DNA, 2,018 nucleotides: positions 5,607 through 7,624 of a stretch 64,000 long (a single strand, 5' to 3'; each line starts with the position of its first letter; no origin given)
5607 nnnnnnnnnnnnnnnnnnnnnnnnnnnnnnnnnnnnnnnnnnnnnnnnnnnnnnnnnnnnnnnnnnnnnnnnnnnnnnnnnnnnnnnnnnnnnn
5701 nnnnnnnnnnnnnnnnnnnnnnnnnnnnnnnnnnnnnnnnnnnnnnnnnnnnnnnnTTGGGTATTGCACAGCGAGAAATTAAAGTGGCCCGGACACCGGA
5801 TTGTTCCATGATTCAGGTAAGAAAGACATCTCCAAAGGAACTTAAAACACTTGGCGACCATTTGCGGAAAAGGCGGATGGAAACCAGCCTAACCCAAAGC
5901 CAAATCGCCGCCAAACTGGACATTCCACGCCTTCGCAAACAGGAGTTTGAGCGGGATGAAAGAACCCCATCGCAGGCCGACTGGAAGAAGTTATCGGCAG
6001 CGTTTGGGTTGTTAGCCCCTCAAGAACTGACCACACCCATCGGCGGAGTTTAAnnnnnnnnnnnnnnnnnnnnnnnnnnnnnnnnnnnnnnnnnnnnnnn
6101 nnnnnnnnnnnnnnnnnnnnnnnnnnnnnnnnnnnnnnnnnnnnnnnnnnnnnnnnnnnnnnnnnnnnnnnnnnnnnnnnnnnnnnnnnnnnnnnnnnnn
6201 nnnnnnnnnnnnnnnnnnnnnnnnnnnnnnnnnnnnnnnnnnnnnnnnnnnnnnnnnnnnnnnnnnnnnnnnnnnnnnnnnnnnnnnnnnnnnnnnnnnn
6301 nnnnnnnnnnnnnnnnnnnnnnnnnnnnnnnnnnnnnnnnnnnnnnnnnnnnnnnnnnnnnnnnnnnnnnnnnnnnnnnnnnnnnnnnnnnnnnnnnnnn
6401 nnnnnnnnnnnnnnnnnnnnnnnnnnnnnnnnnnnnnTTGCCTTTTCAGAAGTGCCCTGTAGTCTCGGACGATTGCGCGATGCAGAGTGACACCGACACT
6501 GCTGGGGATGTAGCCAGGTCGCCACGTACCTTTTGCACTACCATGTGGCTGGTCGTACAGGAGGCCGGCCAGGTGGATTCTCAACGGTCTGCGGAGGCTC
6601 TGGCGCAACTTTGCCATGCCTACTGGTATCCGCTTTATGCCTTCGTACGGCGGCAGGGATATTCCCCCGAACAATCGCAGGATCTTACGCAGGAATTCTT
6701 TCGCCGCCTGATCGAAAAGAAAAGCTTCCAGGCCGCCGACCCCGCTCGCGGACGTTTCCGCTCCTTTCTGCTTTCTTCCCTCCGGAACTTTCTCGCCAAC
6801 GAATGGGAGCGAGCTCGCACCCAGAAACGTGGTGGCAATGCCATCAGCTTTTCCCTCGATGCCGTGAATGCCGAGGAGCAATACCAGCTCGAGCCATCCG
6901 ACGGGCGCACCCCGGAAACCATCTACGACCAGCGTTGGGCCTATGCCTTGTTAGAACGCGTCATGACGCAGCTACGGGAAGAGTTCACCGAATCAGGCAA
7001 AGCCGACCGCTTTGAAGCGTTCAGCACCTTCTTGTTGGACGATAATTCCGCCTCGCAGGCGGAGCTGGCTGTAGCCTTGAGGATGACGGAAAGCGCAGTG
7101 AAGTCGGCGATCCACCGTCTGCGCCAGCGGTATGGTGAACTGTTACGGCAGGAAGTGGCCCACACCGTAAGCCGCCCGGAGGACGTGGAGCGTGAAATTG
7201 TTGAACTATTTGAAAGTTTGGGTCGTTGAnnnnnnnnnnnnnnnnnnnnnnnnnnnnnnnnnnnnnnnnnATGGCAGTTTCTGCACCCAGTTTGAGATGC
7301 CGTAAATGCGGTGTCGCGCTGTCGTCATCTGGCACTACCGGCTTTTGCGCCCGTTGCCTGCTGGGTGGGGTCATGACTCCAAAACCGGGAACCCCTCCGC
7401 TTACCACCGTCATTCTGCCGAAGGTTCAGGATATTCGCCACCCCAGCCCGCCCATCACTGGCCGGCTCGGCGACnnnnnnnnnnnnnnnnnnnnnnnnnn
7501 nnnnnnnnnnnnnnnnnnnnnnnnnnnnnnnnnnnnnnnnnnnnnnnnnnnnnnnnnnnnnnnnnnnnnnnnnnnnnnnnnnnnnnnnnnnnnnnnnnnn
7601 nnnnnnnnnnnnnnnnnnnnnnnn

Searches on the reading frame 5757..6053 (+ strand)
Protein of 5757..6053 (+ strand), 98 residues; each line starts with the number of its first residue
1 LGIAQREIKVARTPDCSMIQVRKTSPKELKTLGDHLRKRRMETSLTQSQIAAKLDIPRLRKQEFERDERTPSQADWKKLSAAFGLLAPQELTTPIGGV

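Call 72: search_protein_families(library=pfam, proteins=[window:5757-6053:+], max_evalue=0.001)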
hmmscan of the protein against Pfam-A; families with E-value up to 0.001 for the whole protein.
window:5757-6053:+ (98 aa): 2 families
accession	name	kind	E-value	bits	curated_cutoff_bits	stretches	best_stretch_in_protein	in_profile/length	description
PF01381.28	HTH_3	-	1.2e-06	28.9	23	1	36-87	1-51/55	Helix-turn-helix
PF13560.12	HTH_31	-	4.7e-06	27.3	27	1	32-88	2-58/64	Helix-turn-helix domain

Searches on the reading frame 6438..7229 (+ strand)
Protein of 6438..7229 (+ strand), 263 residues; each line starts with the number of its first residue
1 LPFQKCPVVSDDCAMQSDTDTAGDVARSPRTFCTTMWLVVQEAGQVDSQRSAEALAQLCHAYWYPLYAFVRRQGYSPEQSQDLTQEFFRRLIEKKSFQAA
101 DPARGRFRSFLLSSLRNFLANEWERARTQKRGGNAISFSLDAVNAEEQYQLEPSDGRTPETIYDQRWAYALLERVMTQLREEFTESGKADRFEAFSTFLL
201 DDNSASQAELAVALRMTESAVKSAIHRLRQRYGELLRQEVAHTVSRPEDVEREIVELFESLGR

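Call 5: search_protein_families(library=pfam, proteins=[window:6438-7229:+], max_evalue=0.001)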
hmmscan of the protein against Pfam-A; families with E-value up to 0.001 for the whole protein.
window:6438-7229:+ (263 aa): 2 families
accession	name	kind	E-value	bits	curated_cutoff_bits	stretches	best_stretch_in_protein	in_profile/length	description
PF04542.20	Sigma70_r2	-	1.1e-05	25.5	24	1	66-127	9-69/71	Sigma-70 region 2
PF07638.17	Sigma70_ECF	-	4.2e-05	24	21.1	1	76-232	45-179/185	ECF sigma factor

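Call 9: search_protein_families(library=ncbifam, proteins=[window:6438-7229:+], max_evalue=0.001)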
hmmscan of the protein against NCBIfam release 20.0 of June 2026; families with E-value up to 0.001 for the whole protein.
window:6438-7229:+ (263 aa): 9 families
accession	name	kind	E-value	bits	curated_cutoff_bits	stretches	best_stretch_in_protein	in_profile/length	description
TIGR02937.1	sigma70-ECF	superfamily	9.2e-11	41.6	42.9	1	53-231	1-160/165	sigma-70 family RNA polymerase sigma factor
NF009166.1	PRK12513.1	equivalog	3.7e-08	33.3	206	1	52-183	21-143/193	RNA polymerase sigma factor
TIGR02985.1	Sig70_bacteroi1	subfamily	1.2e-06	28.9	126.4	1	56-194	4-130/162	RNA polymerase sigma-70 factor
NF009172.0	PRK12519.1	subfamily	7.5e-05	22.3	222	1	52-116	28-89/194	RNA polymerase sigma factor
TIGR02989.1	Sig-70_gvs1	subfamily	8.4e-05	22.5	124.55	0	54-131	2-76/158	RNA polymerase sigma-70 factor, Rhodopirellula/Verrucomicrobium family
NF058625.1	sigma_PG0214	equivalog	0.00021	21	130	0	66-152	17-99/170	GFO_1088 family ECF-type sigma factor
NF007217.0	PRK09639.1-1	equivalog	0.00052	19.8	239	0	53-141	3-87/194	RNA polymerase sigma factor SigX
NF010500.0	PRK13919.1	subfamily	0.00055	20.2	226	1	52-120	22-88/186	putative RNA polymerase sigma E protein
TIGR02952.1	Sig70_famx2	equivalog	0.00055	19.9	206.45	0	49-145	7-95/170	ECF subfamily RNA polymerase sigma factor, BldN family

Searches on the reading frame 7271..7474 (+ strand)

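Call 78: search_protein_families(library=pfam, proteins=[window:7271-7474:+], max_evalue=10)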
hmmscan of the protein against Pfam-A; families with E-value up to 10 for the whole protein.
seq(68 aa): 3 families
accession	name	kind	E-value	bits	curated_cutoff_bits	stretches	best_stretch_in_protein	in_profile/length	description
PF18256.6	HscB_4_cys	-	0.069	13.5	26.2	1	9-29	2-23/27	Co-chaperone HscB tetracysteine metal binding motif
PF02892.21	zf-BED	-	0.094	13.2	20.6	1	8-25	17-35/44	BED zinc finger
PF16622.11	zf-C2H2_11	-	0.15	12.2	27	1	7-21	4-18/29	zinc-finger C2H2-type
